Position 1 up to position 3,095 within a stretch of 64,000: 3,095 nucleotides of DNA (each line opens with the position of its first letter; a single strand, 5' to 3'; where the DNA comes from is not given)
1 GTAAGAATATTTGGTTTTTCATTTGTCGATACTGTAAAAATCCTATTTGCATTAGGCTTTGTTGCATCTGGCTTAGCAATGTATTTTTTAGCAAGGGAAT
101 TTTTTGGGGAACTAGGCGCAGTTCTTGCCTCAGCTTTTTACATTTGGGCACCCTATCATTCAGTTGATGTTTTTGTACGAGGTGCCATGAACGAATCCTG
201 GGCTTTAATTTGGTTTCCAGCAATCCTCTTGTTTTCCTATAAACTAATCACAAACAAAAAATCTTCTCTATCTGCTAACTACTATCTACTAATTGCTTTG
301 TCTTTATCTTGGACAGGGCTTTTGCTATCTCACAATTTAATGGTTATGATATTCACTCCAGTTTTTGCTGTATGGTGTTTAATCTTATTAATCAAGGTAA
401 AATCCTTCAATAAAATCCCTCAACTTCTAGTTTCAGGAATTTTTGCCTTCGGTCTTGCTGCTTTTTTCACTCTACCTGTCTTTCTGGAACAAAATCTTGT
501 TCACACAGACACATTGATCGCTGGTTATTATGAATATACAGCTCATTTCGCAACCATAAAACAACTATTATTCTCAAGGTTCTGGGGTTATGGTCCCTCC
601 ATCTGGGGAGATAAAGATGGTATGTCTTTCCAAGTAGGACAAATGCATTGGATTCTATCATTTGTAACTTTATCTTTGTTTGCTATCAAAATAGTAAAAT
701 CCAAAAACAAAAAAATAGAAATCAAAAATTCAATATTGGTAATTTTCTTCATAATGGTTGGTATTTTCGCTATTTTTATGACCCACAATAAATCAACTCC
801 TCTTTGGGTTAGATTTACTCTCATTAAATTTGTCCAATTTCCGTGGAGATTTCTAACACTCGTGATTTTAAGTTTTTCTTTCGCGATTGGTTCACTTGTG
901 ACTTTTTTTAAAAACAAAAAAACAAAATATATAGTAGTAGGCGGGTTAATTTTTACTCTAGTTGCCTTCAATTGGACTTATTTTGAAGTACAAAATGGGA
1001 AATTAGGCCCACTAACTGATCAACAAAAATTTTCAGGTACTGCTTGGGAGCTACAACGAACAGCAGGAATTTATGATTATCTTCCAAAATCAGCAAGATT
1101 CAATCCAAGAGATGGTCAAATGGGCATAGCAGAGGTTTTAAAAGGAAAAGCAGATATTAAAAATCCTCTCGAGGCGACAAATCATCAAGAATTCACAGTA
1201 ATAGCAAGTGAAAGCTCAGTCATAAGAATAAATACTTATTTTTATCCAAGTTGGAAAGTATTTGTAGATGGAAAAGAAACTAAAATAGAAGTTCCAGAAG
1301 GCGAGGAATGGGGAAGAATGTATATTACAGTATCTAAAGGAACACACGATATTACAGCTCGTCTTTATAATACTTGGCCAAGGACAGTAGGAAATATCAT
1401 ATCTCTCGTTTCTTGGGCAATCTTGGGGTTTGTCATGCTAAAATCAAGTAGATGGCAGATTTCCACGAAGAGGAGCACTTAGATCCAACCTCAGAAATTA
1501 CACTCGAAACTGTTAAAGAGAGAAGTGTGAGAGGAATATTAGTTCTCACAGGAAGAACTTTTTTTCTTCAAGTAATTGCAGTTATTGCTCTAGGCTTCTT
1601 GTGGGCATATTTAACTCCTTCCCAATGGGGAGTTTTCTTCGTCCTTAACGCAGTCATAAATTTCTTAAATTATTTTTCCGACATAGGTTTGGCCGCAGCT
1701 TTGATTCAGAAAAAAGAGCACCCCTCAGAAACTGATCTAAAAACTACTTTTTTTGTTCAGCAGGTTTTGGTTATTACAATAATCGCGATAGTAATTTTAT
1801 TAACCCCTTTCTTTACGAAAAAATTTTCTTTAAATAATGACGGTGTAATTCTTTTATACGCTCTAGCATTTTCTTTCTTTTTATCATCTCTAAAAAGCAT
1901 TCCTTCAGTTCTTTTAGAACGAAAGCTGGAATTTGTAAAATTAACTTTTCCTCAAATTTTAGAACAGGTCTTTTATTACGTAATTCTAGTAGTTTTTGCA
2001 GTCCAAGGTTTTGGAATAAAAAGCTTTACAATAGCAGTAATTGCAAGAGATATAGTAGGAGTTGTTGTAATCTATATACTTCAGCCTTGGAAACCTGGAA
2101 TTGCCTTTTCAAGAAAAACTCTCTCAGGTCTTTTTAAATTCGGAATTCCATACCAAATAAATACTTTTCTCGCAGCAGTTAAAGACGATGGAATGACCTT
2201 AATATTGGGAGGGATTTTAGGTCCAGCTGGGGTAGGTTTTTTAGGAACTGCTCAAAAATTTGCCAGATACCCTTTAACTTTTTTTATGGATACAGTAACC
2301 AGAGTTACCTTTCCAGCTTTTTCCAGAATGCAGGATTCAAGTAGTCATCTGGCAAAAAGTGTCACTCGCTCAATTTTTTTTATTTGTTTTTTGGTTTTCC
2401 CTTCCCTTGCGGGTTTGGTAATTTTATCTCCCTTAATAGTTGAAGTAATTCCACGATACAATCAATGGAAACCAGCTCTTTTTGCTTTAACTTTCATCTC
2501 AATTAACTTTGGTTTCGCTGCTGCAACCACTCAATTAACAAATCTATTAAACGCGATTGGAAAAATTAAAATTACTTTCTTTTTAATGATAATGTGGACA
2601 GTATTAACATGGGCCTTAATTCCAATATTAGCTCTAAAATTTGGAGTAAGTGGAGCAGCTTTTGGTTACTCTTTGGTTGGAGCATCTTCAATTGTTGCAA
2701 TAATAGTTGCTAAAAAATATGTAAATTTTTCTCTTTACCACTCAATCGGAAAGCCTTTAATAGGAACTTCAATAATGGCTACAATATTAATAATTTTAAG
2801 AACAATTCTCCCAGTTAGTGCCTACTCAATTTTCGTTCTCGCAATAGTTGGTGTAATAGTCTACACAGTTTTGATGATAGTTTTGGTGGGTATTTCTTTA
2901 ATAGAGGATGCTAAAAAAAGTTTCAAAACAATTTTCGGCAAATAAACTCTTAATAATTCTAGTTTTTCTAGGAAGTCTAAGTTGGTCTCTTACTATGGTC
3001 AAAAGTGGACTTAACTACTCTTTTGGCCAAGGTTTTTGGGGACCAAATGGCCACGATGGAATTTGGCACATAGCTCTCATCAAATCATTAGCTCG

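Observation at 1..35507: A 35-kb single-strand, translationally coupled glycosylation gene train lacks the usual O-antigen or capsule machinery.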

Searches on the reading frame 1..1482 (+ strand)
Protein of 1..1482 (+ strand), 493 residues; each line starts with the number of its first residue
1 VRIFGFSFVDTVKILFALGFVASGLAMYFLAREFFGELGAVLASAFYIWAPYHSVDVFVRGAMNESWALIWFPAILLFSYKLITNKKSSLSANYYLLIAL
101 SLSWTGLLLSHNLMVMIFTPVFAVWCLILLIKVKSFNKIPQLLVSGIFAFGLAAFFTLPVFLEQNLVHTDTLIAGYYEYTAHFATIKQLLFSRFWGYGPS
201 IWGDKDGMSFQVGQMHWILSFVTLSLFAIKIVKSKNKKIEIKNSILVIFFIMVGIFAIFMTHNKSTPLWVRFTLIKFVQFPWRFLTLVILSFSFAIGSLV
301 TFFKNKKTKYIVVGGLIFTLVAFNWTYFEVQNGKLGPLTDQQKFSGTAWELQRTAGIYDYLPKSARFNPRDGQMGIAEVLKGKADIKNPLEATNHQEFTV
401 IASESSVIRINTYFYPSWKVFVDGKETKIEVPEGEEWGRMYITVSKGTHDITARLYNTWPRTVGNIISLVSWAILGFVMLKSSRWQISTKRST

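Call 3: search_protein_families(library=pfam, proteins=[window:79-1482:+], max_evalue=0.01)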
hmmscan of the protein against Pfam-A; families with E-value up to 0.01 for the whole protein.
window:79-1482:+ (467 aa): 0 families

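Call 15: search_protein_families(library=ncbifam, proteins=[window:1-1482:+], max_evalue=1)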
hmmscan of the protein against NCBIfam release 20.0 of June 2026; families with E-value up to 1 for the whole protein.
window:1-1482:+ (493 aa): 0 families

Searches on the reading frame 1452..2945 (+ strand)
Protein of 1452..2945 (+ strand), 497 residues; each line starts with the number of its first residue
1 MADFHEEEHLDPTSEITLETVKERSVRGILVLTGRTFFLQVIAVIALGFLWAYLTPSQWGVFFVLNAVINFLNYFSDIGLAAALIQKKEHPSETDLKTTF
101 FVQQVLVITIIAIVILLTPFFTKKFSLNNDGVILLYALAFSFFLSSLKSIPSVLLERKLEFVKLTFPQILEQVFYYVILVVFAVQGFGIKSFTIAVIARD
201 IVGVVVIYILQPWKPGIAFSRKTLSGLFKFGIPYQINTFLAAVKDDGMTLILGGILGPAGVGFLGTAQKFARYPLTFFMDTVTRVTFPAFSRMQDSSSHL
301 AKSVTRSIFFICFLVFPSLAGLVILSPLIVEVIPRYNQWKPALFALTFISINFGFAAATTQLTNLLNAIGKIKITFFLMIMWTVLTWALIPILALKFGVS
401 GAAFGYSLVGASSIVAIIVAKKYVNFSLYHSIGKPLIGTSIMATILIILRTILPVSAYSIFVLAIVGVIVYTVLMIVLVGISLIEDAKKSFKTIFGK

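Call 3: search_protein_families(library=pfam, proteins=[window:1452-2945:+], max_evalue=0.01)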
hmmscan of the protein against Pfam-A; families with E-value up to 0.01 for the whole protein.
window:1452-2945:+ (497 aa): 2 families
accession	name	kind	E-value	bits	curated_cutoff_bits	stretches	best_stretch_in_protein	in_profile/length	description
PF13440.11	Polysacc_synt_3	-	5e-52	177.4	23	1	54-340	6-289/293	Polysaccharide biosynthesis protein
PF01943.22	Polysacc_synt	-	1.9e-20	73.9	28.2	1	26-294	2-274/274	Polysaccharide biosynthesis protein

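Call 14: find_encoding_contigs(protein=window:1452-2945:+, flank=10000, max_places=6)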
Protein window:1452-2945:+ (497 aa): 3 contigs read that carry it; 3 places shown.
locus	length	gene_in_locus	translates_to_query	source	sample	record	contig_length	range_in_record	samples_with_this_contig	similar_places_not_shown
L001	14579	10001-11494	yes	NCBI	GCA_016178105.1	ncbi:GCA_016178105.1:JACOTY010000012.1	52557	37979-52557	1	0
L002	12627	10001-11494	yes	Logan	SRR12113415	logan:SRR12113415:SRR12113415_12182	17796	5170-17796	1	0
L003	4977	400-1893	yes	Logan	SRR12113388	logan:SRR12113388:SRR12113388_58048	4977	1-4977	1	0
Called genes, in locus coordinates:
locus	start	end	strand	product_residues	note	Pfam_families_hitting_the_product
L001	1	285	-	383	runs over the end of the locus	-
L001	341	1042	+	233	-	PF00535:Glycos_transf_2, PF10111:Glyco_tranf_2_2 (weak)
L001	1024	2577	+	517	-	PF13231:PMT_2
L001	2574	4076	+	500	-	PF13231:PMT_2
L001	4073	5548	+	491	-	PF13231:PMT_2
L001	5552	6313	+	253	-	PF00535:Glycos_transf_2, PF10111:Glyco_tranf_2_2 (weak)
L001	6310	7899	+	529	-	PF13231:PMT_2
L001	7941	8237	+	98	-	-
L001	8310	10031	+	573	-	-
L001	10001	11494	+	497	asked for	PF01943:Polysacc_synt, PF13440:Polysacc_synt_3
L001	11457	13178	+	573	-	-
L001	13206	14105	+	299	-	PF00535:Glycos_transf_2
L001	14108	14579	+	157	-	PF00535:Glycos_transf_2, PF13641:Glyco_tranf_2_3 (weak)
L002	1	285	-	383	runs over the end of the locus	-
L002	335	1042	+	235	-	PF00535:Glycos_transf_2, PF10111:Glyco_tranf_2_2 (weak)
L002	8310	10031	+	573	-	-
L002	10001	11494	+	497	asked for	PF01943:Polysacc_synt, PF13440:Polysacc_synt_3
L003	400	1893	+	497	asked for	PF01943:Polysacc_synt, PF13440:Polysacc_synt_3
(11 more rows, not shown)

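Call 47: search_solved_structures(query=L001:341-1042:+, max_evalue=0.001)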
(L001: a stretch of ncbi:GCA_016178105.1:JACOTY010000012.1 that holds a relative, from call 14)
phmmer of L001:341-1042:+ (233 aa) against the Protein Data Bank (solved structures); distinct sequences matched with E-value up to 0.001: 20.
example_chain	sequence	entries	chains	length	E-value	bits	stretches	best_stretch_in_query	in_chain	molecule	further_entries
9bhc_C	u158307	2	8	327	1.2e-16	64.2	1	2-209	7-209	Undecaprenyl-phosphate 4-deoxy-4-formamido-L-arabinose transferase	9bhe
8vxh_A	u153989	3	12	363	1.6e-16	63.8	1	2-209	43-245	Undecaprenyl-phosphate 4-deoxy-4-formamido-L-arabinose transferase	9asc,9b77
5eke_A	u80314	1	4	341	1.3e-14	57.5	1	4-185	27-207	Uncharacterized glycosyltransferase sll0501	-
5ekp_C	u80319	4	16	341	1.4e-14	57.5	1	4-185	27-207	Uncharacterized glycosyltransferase sll0501 | Glycosyltransferase sll0501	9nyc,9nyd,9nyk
9nye_A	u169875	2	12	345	1.4e-14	57.5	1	4-185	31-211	Glycosyltransferase sll0501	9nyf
9hwj_A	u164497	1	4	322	5.7e-14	55.5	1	3-209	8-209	Undecaprenyl-phosphate 4-deoxy-4-formamido-L-arabinose transferase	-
5mlz_A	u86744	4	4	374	4e-12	49.5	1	4-211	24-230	Dolichol monophosphate mannose synthase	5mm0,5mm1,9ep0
2z86_A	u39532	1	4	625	4.2e-10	42.8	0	5-112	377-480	Chondroitin synthase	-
2z87_A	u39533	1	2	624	4.4e-10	42.8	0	5-112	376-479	Chondroitin synthase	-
5hea_A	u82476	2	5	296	1.2e-09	41.3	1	5-102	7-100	Putative glycosyltransferase (GalT1)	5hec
3bcv_A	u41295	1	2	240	1.5e-08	37.7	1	2-119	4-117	Putative glycosyltransferase protein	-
3l7j_A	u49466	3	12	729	2.2e-07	33.9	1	4-114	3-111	Teichoic acid biosynthesis protein F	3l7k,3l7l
3l7i_A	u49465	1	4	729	2.2e-07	33.9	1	4-114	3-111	Teichoic acid biosynthesis protein F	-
3l7m_A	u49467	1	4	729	2.2e-07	33.9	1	4-114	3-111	Teichoic acid biosynthesis protein F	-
6p61_A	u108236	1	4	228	3.1e-07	33.5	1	5-110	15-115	Glycosyltransferase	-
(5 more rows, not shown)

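Call 86: search_protein_families(library=ncbifam, proteins=[L001:341-1042:+, L001:5552-6313:+, window:1452-2945:+], max_evalue=0.001)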
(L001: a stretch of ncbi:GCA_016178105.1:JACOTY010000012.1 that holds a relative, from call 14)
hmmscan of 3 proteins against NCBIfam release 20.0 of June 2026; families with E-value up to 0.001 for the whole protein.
L001:341-1042:+ (233 aa): 25 families
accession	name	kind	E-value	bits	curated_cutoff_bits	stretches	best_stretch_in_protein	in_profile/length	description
NF007986.1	PRK10714.1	equivalog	1.4e-21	76.8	529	1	2-210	5-208/316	undecaprenyl-phosphate 4-deoxy-4-formamido-L-arabinose transferase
NF047588.1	GlcsyltransPgfSStrep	equivalog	2.7e-20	72.8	500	1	5-173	3-171/308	glycosyltransferase PgfS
TIGR03937.1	PgaC_IcaA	equivalog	7.4e-19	68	422.3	1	4-113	46-152/407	poly-beta-1,6-N-acetyl-D-glucosamine synthase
NF041391.1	DPhHxTase_Halo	equivalog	4.5e-17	61.7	375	1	11-206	3-187/213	dolichyl-phosphate hexose transferase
NF047683.1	TeichurnBiosyTuaG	equivalog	8.4e-17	61.6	400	1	4-111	7-111/252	teichuronic acid biosynthesis protein TuaG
TIGR04182.1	glyco_TIGR04182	equivalog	3.5e-15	56.1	325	1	5-211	2-199/293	S-layer glycoprotein N-glycosyltransferase AglJ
NF058614.1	PPMAGASynPpgS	equivalog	4.6e-14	52.4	370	1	7-210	4-208/226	polyprenyl-phospho-N-acetylgalactosaminyl synthase PpgS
NF007482.0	PRK10073.1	equivalog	2.1e-13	50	423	1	3-112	6-111/334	glycosyltransferase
NF010496.0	PRK13915.1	equivalog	1.2e-10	40.9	262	1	4-98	32-128/307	glucosyl-3-phosphoglycerate synthase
NF038302.1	EPS_HpsE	equivalog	2e-10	40.2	300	1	4-100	2-100/307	hormogonium polysaccharide biosynthesis glycosyltransferase HpsE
TIGR04283.1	glyco_like_mftF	equivalog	3.7e-10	39.8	182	1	5-114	1-98/221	TIGR04283 family arsenosugar biosynthesis glycosyltransferase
NF041875.1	EPS_EpsD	equivalog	4.4e-10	39.5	370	1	5-122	1-115/325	exopolysaccharide biosynthesis glycosyltransferase EpsD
NF053739.1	GlytfEpsEBac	equivalog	9.1e-10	37.9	450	1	5-111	3-103/265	glycosyltransferase EpsE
TIGR03965.1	mycofact_glyco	equivalog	3e-09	36.3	280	1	5-96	76-164/467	mycofactocin biosynthesis glycosyltransferase MftF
NF050050.1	ProtGlycPglI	equivalog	3.1e-09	36.7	500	1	4-115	3-112/306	GalNAc(5)-diNAcBac-PP-undecaprenol beta-1,3-glucosyltransferase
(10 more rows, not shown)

L001:5552-6313:+ (253 aa): 19 families
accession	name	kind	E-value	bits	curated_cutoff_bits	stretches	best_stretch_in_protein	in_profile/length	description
NF047588.1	GlcsyltransPgfSStrep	equivalog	3.2e-21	75.8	500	1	6-194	3-188/308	glycosyltransferase PgfS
NF041875.1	EPS_EpsD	equivalog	2.5e-15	56.7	370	1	6-120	1-112/325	exopolysaccharide biosynthesis glycosyltransferase EpsD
NF007986.1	PRK10714.1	equivalog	1.5e-14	53.7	529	1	6-164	8-166/316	undecaprenyl-phosphate 4-deoxy-4-formamido-L-arabinose transferase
NF007482.0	PRK10073.1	equivalog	5.9e-13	48.5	423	1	5-99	7-97/334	glycosyltransferase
TIGR03937.1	PgaC_IcaA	equivalog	6.4e-13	48.4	422.3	1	6-101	47-139/407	poly-beta-1,6-N-acetyl-D-glucosamine synthase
NF038302.1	EPS_HpsE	equivalog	1.1e-12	47.6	300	1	6-104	3-103/307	hormogonium polysaccharide biosynthesis glycosyltransferase HpsE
NF041391.1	DPhHxTase_Halo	equivalog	5.1e-12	45.2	375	1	12-170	3-153/213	dolichyl-phosphate hexose transferase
TIGR04283.1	glyco_like_mftF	equivalog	1.3e-11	44.5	182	1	6-135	1-120/221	TIGR04283 family arsenosugar biosynthesis glycosyltransferase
TIGR04182.1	glyco_TIGR04182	equivalog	2.7e-11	43.4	325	1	7-234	3-212/293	S-layer glycoprotein N-glycosyltransferase AglJ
NF010496.0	PRK13915.1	equivalog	1.3e-09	37.6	262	1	6-100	33-129/307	glucosyl-3-phosphoglycerate synthase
TIGR03965.1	mycofact_glyco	equivalog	1e-08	34.5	280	1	7-116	77-183/467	mycofactocin biosynthesis glycosyltransferase MftF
NF047683.1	TeichurnBiosyTuaG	equivalog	1.4e-08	34.7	400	1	4-104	6-103/252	teichuronic acid biosynthesis protein TuaG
TIGR03111.1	glyc2_xrt_Gpos1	hypoth_equivalog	4.7e-07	28.9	363.95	1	7-118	52-162/439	TIGR03111 family XrtG-associated glycosyltransferase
NF050050.1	ProtGlycPglI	equivalog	5.4e-07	29.3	500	1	5-124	3-120/306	GalNAc(5)-diNAcBac-PP-undecaprenol beta-1,3-glucosyltransferase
TIGR04242.1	nodulat_NodC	equivalog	2e-05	23.7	550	1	7-104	51-148/395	chitooligosaccharide synthase NodC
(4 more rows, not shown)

window:1452-2945:+ (497 aa): 3 families
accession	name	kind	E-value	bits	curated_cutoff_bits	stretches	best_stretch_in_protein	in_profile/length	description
NF007773.0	PRK10459.1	equivalog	1e-37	130.3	273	1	36-485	18-473/492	MOP flippase family protein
NF058658.1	Oglyco_Wzx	exception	6.3e-26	91.4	720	1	19-482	4-463/478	O-glycosylation flippase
NF047674.1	TeichurnBiosyTuaB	equivalog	1.6e-25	90.1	580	1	20-476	3-467/469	teichuronic acid biosynthesis protein TuaB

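Call 95: search_protein_families(library=pfam, proteins=[L001:7941-8237:+], max_evalue=0.01)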
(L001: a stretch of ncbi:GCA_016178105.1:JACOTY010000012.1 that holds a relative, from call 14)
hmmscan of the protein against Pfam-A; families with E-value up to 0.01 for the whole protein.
L001:7941-8237:+ (98 aa): 0 families
